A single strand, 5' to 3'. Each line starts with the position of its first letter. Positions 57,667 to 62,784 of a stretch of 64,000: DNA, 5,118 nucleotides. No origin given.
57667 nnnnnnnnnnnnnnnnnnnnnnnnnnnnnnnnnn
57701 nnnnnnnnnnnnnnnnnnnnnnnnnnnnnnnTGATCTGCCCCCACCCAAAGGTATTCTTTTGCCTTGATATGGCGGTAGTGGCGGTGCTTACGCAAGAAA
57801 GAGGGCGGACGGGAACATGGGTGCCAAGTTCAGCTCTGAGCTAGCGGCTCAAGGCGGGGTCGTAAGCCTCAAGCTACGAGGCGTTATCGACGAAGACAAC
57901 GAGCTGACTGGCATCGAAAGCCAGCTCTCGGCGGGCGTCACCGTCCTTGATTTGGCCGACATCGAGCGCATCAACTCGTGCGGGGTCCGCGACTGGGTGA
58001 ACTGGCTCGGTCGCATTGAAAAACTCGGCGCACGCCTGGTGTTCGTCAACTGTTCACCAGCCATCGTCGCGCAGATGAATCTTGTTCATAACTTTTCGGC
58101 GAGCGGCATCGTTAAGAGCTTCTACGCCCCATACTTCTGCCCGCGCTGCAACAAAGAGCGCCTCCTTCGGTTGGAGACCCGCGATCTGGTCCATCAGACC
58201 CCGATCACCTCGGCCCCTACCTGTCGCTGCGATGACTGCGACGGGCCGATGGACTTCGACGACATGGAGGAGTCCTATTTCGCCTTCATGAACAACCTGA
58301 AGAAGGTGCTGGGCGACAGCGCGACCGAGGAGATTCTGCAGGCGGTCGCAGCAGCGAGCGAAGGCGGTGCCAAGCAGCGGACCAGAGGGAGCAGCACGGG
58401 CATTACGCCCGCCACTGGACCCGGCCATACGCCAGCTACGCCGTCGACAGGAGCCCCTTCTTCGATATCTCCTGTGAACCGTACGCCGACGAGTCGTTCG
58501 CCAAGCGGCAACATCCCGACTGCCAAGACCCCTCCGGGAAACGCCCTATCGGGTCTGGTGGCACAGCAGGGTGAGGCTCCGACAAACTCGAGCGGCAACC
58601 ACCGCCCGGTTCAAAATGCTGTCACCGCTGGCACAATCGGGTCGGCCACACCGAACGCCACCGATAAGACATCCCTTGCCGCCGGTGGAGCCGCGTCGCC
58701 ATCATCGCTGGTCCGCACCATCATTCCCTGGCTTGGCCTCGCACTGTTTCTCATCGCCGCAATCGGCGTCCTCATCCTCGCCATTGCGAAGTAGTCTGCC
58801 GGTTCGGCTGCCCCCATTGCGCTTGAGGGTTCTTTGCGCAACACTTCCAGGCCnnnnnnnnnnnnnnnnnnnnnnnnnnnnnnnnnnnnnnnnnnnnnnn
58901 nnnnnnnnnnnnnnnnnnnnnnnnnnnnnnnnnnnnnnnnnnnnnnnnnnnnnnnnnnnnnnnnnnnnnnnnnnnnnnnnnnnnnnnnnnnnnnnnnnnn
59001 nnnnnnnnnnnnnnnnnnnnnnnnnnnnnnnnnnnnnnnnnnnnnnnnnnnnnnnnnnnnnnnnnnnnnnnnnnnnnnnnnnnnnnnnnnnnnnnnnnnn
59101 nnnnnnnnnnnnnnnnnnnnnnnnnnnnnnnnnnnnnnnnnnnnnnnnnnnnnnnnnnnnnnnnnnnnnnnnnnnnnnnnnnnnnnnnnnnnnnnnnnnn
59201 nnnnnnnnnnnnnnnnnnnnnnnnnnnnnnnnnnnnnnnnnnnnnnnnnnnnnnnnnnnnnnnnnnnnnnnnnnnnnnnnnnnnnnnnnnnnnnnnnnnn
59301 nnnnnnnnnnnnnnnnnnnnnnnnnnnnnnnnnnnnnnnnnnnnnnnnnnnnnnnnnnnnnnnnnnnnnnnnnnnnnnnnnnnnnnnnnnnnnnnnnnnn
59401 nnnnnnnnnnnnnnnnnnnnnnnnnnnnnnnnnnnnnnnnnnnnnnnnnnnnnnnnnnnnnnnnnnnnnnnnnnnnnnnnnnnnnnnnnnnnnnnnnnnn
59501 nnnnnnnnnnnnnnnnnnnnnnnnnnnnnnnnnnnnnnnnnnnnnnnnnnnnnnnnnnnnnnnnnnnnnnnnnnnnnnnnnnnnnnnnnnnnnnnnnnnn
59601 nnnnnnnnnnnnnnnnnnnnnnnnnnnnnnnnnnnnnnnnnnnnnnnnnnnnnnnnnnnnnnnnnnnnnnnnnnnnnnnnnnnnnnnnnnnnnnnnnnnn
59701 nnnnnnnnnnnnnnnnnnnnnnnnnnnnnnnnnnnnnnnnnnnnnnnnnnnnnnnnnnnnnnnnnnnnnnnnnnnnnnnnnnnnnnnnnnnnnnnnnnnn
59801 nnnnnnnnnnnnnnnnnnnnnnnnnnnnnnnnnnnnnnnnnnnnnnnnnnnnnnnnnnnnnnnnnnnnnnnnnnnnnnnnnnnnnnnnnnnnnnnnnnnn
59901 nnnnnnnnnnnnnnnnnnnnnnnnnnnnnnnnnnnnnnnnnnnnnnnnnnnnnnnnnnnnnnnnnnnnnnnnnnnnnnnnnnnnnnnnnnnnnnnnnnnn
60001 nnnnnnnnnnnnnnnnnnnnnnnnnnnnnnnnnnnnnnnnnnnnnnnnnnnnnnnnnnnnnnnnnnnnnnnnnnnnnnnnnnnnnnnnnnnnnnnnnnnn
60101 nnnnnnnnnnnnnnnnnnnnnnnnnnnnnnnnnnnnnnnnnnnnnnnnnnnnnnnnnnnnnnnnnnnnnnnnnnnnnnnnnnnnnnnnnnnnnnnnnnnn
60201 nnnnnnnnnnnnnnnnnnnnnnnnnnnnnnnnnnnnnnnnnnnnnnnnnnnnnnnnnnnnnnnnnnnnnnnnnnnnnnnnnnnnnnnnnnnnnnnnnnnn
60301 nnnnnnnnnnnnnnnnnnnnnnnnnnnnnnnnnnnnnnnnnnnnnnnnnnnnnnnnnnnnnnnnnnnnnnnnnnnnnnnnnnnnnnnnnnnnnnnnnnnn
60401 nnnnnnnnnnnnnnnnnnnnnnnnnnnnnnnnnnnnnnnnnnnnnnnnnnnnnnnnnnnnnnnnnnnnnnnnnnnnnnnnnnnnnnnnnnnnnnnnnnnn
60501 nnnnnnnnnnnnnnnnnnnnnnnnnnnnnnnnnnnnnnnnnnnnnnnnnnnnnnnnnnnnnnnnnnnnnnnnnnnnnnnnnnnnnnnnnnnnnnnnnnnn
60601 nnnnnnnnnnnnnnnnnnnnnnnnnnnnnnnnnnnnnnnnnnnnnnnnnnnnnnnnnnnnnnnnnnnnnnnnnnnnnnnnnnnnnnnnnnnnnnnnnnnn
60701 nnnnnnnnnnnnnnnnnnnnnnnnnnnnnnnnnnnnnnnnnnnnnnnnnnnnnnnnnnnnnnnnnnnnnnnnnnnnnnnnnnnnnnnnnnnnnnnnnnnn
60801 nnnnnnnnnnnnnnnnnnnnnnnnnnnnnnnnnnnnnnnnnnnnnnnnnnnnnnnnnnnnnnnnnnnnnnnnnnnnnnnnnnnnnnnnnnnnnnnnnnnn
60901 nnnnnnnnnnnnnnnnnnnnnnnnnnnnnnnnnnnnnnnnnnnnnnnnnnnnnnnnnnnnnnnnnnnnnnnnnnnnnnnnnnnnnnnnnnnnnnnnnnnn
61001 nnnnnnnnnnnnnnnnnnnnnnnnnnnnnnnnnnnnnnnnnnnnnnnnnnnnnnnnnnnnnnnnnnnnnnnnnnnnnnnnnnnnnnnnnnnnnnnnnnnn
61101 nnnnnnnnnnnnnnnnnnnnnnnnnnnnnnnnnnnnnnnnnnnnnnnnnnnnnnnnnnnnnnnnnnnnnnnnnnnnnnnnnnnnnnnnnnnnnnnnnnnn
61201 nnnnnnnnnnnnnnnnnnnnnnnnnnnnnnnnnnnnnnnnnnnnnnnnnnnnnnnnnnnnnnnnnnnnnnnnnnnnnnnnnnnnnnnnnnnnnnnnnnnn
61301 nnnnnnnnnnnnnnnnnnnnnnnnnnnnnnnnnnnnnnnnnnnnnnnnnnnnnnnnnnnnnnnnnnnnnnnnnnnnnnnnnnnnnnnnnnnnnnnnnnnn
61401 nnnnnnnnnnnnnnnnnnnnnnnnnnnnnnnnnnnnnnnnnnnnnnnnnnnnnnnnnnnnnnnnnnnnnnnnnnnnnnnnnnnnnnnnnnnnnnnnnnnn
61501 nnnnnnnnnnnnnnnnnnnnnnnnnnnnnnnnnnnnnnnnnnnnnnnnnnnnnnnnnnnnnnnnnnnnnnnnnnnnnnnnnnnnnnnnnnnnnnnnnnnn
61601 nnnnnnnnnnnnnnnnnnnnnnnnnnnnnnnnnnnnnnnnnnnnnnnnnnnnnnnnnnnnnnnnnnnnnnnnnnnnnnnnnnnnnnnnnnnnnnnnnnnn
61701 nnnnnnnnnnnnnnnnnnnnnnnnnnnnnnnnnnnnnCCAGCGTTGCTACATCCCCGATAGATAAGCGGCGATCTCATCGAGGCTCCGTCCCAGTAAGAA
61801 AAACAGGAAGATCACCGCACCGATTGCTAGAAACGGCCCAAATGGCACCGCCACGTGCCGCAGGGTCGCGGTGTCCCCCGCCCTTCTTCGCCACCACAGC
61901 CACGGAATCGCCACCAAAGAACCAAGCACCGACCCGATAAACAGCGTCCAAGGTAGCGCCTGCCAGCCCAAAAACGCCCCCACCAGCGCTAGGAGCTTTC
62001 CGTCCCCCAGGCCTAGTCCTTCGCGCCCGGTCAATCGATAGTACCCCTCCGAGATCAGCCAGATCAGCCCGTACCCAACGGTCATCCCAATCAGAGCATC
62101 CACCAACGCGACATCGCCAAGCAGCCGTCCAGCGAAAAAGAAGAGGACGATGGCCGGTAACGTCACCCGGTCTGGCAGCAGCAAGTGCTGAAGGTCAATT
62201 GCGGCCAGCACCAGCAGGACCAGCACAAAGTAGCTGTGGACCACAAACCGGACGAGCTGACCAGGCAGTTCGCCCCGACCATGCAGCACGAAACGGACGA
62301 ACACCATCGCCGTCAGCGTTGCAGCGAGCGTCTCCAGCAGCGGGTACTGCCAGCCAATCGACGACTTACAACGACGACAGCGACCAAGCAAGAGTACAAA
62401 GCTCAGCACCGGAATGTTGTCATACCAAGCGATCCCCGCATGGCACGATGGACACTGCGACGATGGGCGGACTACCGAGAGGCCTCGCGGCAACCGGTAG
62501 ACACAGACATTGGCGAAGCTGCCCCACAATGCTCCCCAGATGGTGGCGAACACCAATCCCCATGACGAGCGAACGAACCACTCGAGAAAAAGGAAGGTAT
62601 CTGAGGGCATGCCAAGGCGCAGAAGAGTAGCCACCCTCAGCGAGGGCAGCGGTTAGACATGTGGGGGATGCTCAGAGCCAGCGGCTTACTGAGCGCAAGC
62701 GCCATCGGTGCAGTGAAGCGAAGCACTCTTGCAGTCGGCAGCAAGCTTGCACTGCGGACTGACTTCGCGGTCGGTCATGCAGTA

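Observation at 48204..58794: Co-directional block: acidic IDP-like protein, tandem AAA+ ATPase, 2207-aa TPR scaffold and STAS-Zn-ribbon-TM protein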

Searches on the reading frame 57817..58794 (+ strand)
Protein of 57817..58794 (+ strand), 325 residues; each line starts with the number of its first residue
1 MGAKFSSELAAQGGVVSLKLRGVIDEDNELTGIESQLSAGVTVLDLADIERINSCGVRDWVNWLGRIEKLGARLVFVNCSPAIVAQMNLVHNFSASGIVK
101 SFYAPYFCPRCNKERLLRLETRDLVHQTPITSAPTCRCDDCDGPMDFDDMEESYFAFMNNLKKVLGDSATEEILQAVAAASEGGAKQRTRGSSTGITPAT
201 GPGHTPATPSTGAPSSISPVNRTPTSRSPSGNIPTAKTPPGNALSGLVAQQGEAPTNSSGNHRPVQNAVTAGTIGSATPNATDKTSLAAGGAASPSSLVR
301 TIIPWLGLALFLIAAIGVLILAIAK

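Call 5: search_protein_families(library=pfam, proteins=[window:57817-58794:+], max_evalue=0.01)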
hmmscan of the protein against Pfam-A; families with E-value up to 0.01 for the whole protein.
window:57817-58794:+ (325 aa): 2 families
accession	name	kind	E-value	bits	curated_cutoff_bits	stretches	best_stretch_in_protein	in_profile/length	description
PF13466.11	STAS_2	-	0.0011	19.5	29.2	1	35-89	21-76/80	STAS domain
PF01740.26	STAS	-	0.0024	18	22.6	1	39-91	40-92/106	STAS domain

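Call 6: search_protein_families(library=ncbifam, proteins=[window:57817-58794:+], max_evalue=0.01)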
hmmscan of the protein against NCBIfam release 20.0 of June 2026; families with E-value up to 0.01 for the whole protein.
window:57817-58794:+ (325 aa): 1 family
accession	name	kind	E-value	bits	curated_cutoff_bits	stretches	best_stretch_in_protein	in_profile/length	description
TIGR00377.1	ant_ant_sig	superfamily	0.0019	18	53.45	1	8-83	6-87/108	anti-sigma factor antagonist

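Call 25: search_protein_families(library=padloc, proteins=[window:57817-58794:+], max_evalue=0.001)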
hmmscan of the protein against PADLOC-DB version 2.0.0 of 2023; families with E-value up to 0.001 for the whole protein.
window:57817-58794:+ (325 aa): 0 families

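Call 47: find_related_loci(query=A4, collection=metagenome_contigs, flank=10000)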
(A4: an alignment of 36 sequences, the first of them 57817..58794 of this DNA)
Query A4 (325 aa) in metagenome_contigs; peptide patterns used: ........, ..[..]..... (x = any residue, [..] = any of these).
282 stretches matched a pattern; 254 encode a relative of the query (tblastn E <= 1e-3); the best 80 are kept; 80 distinct loci.
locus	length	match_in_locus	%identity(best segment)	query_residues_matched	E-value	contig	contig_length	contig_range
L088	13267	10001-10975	95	1-325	0e+0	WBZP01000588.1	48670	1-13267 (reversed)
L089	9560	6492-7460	88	1-324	0e+0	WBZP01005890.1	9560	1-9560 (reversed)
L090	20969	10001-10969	86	1-325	0e+0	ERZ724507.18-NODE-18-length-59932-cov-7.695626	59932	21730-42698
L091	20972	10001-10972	85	1-325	0e+0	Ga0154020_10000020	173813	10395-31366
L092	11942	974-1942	86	1-325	0e+0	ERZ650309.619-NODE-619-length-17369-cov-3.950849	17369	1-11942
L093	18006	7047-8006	69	1-325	2e-144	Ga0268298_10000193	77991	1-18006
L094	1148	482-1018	96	1-179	3e-128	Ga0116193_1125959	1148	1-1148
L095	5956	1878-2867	55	1-325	6e-116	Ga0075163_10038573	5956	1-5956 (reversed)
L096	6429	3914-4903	55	1-325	7e-116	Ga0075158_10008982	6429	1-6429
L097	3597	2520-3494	53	1-325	5e-116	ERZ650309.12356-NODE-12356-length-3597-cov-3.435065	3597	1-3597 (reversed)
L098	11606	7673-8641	55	1-325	2e-111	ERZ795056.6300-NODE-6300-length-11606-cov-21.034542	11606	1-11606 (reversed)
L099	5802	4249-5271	51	1-325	5e-111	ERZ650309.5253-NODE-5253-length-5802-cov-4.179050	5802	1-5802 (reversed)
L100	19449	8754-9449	69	1-232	1e-104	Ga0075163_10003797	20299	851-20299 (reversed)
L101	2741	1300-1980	66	1-229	1e-105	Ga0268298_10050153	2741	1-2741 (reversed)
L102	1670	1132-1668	74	1-179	1e-97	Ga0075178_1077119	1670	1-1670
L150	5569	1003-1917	40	1-323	6e-67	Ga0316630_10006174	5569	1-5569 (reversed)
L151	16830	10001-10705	49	1-242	6e-67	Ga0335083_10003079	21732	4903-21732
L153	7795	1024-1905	40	1-324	7e-67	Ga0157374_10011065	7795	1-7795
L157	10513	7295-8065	46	1-246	1e-66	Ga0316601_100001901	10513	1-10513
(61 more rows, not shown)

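Call 83: search_protein_families(library=pfam, proteins=[L151:11053-13050:+, L153:2463-4442:+, L093:11269-13365:-, L095:2886-4961:-, L150:2347-4932:+, L157:9036-10466:-], max_evalue=0.0001)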
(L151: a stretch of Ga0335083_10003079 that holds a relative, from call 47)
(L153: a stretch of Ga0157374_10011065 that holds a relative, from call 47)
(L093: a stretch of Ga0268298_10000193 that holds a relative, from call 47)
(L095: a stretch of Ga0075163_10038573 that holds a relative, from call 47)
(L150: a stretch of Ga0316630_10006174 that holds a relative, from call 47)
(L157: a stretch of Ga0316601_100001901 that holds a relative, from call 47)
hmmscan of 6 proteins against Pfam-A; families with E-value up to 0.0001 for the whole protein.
L151:11053-13050:+ (666 aa): 1 family
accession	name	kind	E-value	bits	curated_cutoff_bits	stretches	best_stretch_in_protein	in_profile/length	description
PF02810.21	SEC-C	-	4.7e-10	39.6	20.4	1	213-230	1-18/19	SEC-C motif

L153:2463-4442:+ (660 aa): 1 family
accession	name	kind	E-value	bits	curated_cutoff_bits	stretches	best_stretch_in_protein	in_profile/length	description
PF02810.21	SEC-C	-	4e-08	33.4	20.4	1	209-226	1-18/19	SEC-C motif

L093:11269-13365:- (699 aa): 1 family
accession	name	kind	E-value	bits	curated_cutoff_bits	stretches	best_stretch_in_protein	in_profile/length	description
PF12768.13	Rax2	-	8.2e-07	29.1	28.8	0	424-466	128-178/254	Rax2 C-terminal beta propeller domain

L095:2886-4961:- (692 aa): 0 families

L150:2347-4932:+ (862 aa): 1 family
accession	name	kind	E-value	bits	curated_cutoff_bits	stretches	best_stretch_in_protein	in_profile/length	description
PF00343.26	Phosphorylase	-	0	1039.7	27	1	147-856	2-713/713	Carbohydrate phosphorylase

L157:9036-10466:- (477 aa): 0 families

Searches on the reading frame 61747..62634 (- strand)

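Call 24: search_protein_families(library=pfam, proteins=[window:61747-62634:-], max_evalue=0.0001)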
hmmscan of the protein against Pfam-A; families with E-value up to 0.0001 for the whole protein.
window:61747-62634:- (295 aa): 2 families
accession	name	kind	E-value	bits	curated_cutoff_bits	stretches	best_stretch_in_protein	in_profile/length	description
PF06750.18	A24_N_bact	-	1.1e-31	109.2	23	1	32-115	1-84/84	Bacterial Peptidase A24 N-terminal domain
PF01478.23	Peptidase_A24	-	1.4e-21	77.4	26.5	1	136-243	3-104/104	Type IV leader peptidase family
